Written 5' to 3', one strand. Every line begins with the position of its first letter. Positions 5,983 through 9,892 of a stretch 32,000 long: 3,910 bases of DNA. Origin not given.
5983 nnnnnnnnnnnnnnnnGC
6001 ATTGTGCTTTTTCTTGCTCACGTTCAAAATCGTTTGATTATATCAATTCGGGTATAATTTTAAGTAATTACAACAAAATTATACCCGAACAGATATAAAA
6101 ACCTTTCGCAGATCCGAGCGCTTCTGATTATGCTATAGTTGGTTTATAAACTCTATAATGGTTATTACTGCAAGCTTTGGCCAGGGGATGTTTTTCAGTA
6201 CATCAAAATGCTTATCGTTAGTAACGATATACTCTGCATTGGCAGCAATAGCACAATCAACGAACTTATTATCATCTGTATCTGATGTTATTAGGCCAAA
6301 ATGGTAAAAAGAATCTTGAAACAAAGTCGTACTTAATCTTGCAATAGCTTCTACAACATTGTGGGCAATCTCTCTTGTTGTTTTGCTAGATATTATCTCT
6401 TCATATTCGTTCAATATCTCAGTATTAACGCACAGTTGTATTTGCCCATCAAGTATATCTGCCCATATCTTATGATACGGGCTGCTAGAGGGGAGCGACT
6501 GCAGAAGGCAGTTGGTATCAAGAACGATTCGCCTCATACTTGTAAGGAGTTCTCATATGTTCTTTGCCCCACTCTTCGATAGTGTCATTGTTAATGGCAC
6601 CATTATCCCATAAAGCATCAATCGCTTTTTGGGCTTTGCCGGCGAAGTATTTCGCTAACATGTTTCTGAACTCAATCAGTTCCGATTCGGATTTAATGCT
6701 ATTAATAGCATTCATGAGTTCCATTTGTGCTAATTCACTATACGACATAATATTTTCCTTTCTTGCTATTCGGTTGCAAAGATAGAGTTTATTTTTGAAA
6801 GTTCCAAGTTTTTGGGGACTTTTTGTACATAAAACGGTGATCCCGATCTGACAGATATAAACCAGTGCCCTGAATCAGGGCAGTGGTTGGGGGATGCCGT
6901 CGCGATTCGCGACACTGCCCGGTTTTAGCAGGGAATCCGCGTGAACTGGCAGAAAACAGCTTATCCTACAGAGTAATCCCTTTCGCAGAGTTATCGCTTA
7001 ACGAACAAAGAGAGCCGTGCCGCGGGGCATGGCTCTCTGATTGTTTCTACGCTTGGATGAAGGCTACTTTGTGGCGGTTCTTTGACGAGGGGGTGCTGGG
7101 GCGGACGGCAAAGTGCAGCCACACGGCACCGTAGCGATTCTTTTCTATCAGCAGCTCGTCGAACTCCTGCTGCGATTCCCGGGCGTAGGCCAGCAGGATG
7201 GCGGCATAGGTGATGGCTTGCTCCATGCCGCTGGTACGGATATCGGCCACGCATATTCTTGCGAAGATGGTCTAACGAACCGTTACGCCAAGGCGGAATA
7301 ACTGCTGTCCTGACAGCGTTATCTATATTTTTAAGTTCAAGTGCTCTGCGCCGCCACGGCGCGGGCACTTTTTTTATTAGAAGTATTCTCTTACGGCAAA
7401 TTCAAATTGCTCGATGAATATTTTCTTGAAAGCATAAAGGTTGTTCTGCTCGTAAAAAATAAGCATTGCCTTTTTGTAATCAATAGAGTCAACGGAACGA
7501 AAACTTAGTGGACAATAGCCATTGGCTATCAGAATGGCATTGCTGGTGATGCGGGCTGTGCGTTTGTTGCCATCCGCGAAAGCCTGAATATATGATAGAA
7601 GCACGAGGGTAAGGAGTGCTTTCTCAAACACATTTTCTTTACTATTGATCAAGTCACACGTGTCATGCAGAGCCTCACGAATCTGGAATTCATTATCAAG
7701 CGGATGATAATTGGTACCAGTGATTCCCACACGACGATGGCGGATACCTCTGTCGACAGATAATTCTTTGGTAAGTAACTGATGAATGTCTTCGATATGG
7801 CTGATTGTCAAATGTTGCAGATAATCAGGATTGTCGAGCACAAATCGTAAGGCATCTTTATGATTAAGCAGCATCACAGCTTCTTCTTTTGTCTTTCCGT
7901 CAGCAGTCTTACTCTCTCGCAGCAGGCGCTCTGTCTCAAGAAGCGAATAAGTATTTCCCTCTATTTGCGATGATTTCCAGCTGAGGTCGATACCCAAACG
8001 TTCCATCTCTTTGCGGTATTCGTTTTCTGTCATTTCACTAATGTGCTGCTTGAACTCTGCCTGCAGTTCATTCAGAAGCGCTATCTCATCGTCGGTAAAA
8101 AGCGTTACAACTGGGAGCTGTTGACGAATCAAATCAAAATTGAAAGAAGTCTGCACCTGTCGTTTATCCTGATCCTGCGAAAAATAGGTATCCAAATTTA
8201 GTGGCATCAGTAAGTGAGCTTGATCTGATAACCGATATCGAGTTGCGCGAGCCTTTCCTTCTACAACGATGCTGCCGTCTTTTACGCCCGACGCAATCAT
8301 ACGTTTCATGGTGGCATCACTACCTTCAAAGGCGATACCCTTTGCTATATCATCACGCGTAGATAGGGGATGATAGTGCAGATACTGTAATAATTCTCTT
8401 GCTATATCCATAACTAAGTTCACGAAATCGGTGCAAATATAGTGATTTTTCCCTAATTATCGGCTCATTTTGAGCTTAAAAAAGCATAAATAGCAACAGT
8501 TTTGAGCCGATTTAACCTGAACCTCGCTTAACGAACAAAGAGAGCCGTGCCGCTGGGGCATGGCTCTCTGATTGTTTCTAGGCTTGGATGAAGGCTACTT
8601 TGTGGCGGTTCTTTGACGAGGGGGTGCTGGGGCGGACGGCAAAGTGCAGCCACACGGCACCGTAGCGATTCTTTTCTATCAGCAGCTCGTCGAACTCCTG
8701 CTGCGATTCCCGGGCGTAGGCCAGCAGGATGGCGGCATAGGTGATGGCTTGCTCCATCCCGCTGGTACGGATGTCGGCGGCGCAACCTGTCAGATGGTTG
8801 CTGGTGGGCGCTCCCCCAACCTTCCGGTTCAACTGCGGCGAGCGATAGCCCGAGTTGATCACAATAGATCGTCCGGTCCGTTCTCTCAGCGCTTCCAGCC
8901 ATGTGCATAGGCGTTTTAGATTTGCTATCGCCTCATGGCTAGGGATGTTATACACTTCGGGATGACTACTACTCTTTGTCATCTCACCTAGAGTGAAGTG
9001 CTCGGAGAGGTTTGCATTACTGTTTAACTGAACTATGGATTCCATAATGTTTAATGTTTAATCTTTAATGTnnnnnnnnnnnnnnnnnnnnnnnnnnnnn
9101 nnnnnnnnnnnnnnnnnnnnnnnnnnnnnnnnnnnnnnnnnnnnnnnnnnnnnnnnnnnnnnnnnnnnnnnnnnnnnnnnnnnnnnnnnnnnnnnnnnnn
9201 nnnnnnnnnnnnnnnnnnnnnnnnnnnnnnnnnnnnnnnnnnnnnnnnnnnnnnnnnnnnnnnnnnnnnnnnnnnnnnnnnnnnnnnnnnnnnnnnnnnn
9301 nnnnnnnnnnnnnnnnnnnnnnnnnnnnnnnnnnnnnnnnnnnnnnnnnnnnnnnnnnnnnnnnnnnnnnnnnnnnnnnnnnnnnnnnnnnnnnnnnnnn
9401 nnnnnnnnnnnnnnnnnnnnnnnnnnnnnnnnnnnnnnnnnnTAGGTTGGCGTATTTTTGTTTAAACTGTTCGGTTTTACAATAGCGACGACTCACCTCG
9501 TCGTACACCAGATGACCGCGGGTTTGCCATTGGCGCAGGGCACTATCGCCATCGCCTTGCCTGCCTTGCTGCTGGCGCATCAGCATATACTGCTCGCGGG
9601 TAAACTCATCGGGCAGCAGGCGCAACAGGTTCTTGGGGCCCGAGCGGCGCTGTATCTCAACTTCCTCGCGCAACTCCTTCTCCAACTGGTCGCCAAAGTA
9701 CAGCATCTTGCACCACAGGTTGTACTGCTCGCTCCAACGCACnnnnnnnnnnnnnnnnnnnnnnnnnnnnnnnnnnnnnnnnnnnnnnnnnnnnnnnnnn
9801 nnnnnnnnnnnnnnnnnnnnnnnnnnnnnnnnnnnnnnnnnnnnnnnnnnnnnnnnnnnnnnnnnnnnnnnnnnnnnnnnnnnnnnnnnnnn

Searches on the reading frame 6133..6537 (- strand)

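Call 9: search_protein_families(library=pfam, proteins=[window:6133-6537:-], max_evalue=0.01)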
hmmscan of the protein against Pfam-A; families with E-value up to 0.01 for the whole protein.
window:6133-6537:- (134 aa): 5 families
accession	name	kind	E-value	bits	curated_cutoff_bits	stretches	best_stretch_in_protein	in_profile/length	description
PF13470.12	PIN_3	-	5.1e-20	72.9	27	1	3-110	1-115/115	PIN domain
PF01850.27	PIN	-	6.4e-07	30.4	23.6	1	4-113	1-116/120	PIN domain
PF16289.11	PIN_12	-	0.0025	18.7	32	1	4-68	1-70/172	PIN domain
PF18477.7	PIN_9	-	0.0053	17.4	26.3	0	4-110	1-98/116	PIN like domain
PF13638.12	PIN_4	-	0.0075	17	21.9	0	4-108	1-114/132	PIN domain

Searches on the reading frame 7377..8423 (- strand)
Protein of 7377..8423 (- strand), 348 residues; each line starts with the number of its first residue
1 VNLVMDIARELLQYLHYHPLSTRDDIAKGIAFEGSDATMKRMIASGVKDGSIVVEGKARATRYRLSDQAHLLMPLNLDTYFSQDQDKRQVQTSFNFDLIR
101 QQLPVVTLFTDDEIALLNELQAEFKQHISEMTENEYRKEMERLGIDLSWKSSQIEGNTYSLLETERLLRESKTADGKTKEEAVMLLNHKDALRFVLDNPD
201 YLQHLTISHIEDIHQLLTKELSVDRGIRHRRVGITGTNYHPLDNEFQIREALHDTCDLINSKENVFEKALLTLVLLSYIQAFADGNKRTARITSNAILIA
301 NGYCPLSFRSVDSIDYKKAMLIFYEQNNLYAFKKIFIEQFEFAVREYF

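Call 7: search_protein_families(library=pfam, proteins=[window:7377-8423:-], max_evalue=0.01)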
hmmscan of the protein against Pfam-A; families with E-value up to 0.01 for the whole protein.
window:7377-8423:- (348 aa): 1 family
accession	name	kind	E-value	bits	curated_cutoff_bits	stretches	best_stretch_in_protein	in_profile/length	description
PF02661.23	Fic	-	1.3e-13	52.1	24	1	205-298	2-93/93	Fic/DOC family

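Call 8: search_protein_families(library=phrogs, proteins=[window:7377-8423:-], max_evalue=0.001)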
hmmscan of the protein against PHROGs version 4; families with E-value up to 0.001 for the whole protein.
window:7377-8423:- (348 aa): 4 families
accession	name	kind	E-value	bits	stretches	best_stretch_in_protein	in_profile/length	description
phrog_11900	-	unknown function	3e-32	113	1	133-336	3-213/230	-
phrog_5978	-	unknown function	2.5e-15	57.4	1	116-310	24-230/364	-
phrog_13548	-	unknown function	2.2e-06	27.9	1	148-314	69-236/379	-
phrog_23170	-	unknown function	0.00031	21.5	0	248-303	93-148/191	-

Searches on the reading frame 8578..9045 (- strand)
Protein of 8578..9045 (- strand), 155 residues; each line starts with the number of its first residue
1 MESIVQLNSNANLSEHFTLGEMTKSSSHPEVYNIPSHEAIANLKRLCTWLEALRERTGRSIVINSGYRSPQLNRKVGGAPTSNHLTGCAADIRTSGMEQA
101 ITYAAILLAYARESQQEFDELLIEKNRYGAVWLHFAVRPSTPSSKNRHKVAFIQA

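Call 9: search_protein_families(library=pfam, proteins=[window:8578-9045:-], max_evalue=0.01)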
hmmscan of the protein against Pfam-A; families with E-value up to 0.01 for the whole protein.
window:8578-9045:- (155 aa): 2 families
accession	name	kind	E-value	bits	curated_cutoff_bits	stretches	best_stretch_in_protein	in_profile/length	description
PF08291.16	Peptidase_M15_3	-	1.6e-19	70.4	23.2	1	16-99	2-81/108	Peptidase M15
PF05951.18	Peptidase_M15_2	-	0.0066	16.6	27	1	52-99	63-117/153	Bacterial protein of unknown function (DUF882)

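Call 13: search_protein_families(library=ncbifam, proteins=[window:8578-9045:-], max_evalue=0.01)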
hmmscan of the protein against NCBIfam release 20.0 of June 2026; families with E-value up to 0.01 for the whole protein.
window:8578-9045:- (155 aa): 1 family
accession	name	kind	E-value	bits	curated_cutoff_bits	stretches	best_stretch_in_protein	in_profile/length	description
NF053624.1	PtglEndpepMepK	equivalog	0.0007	19.5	185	1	53-100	89-143/176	peptidoglycan L,D-endopeptidase MepK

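Call 42: search_protein_families(library=padloc, proteins=[window:8578-9045:-], max_evalue=0.001)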
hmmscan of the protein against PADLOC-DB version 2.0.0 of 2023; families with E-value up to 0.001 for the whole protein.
window:8578-9045:- (155 aa): 0 families

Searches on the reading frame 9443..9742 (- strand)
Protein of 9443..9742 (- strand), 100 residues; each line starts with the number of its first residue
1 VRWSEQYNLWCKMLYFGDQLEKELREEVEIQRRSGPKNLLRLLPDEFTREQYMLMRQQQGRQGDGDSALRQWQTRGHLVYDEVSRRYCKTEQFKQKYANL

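Call 92: predict_structure(alignment_id=A3)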
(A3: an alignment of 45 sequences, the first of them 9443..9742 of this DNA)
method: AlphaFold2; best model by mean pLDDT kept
length: 100 residues; sequences in the alignment: 45
mean_pLDDT: 74.6   pTM: 0.51
mean pLDDT of the five models: 74.6, 74.1, 72.3, 72.0, 71.3
residues with pLDDT >= 90: 4; 70-90: 64; 50-70: 28; < 50: 4
segments of 3 or more residues with pLDDT < 50: none
pLDDT, mean of each block of 10 residues (from residue 1): 62 72 62 58 86 85 79 85 88 70
secondary structure, 60 per line:
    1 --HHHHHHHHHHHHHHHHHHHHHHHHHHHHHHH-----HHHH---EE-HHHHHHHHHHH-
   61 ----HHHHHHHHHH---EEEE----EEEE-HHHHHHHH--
elements in order: H3-33 H39-42 H49-59 H65-74 E78-81 E86-89 H91-98

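Call 96: fold_search(model_id=the predicted structure, library=pdb)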
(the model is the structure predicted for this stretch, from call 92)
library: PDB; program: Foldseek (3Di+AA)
matches with E <= 10: 350; with E <= 0.001: 0
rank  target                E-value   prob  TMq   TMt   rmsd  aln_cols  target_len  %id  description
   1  6l0o                  3.1e-01  0.92  0.40  0.55   3.2        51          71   16  WH domain of human MCM8 (released 2020-04-29)
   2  7tb6                  5.3e-01  0.41  0.32  0.13   5.6        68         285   25  Structure of S. maltophilia CapW (released 2022-01-19)
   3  9qdr_B                7.4e-01  0.54  0.48  0.36  12.0       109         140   18  Structure of Staphylococcus aureus MarR-type repressor MhqR (released 2026-01-14)
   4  2mc3_MODEL_1_A        8.4e-01  0.51  0.38  0.37   3.9        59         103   20  NMR solution structure of the winged-helix domain from MUS81 structure-specific endonuclease (released 2013-09-18)
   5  9smz_A                9.0e-01  0.44  0.48  0.35  12.7       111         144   19  Structure of Staphylococcus aureus MarR-type repressor MhqR bound to MBQ (released 2026-01-14)
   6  9f26_C                9.0e-01  0.30  0.36  0.43   7.9        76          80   17  Crystal structure of the PriS_PriL-Rpa2WH ternary complex from P. abyssi (released 2024-12-04)
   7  7qfz_B                1.0e+00  0.23  0.29  0.13   3.9        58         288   22  BrxR, a WYL-domain containing transcriptional regulator (released 2022-05-18)
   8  5k5q_B                1.1e+00  0.44  0.36  0.39   3.4        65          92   14  Structure of AspA-DNA complex: novel centromere bindng protein-centromere complex (released 2016-06-01)
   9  8jxk_E                1.2e+00  0.63  0.44  0.30   2.8        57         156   19  Crystal Structure of Rv0047c from Mycobacterium tuberculosis (released 2024-07-03)
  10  4ka4_B                1.2e+00  0.41  0.30  0.47   2.6        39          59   23  Crystal structure of a proteolytically defined Zbeta domain of human DAI (ZBP1, DLM-1) (released 2013-05-15)
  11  7uoa_A                1.3e+00  0.44  0.38  0.21   2.7        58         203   14  MAGEA4-MTP1 linear peptide complex (released 2022-09-07)
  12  7qfz_G                1.3e+00  0.20  0.30  0.13   3.9        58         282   24  BrxR, a WYL-domain containing transcriptional regulator (released 2022-05-18)
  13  4mtd_B                1.3e+00  0.41  0.48  0.34   4.8        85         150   15  Zinc Uptake Regulator Complexed With Zinc AND DNA (released 2014-11-05)
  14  4ka4_D                1.4e+00  0.35  0.30  0.46   2.6        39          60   23  Crystal structure of a proteolytically defined Zbeta domain of human DAI (ZBP1, DLM-1) (released 2013-05-15)
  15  4ka4_A                1.4e+00  0.35  0.30  0.45   2.6        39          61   23  Crystal structure of a proteolytically defined Zbeta domain of human DAI (ZBP1, DLM-1) (released 2013-05-15)
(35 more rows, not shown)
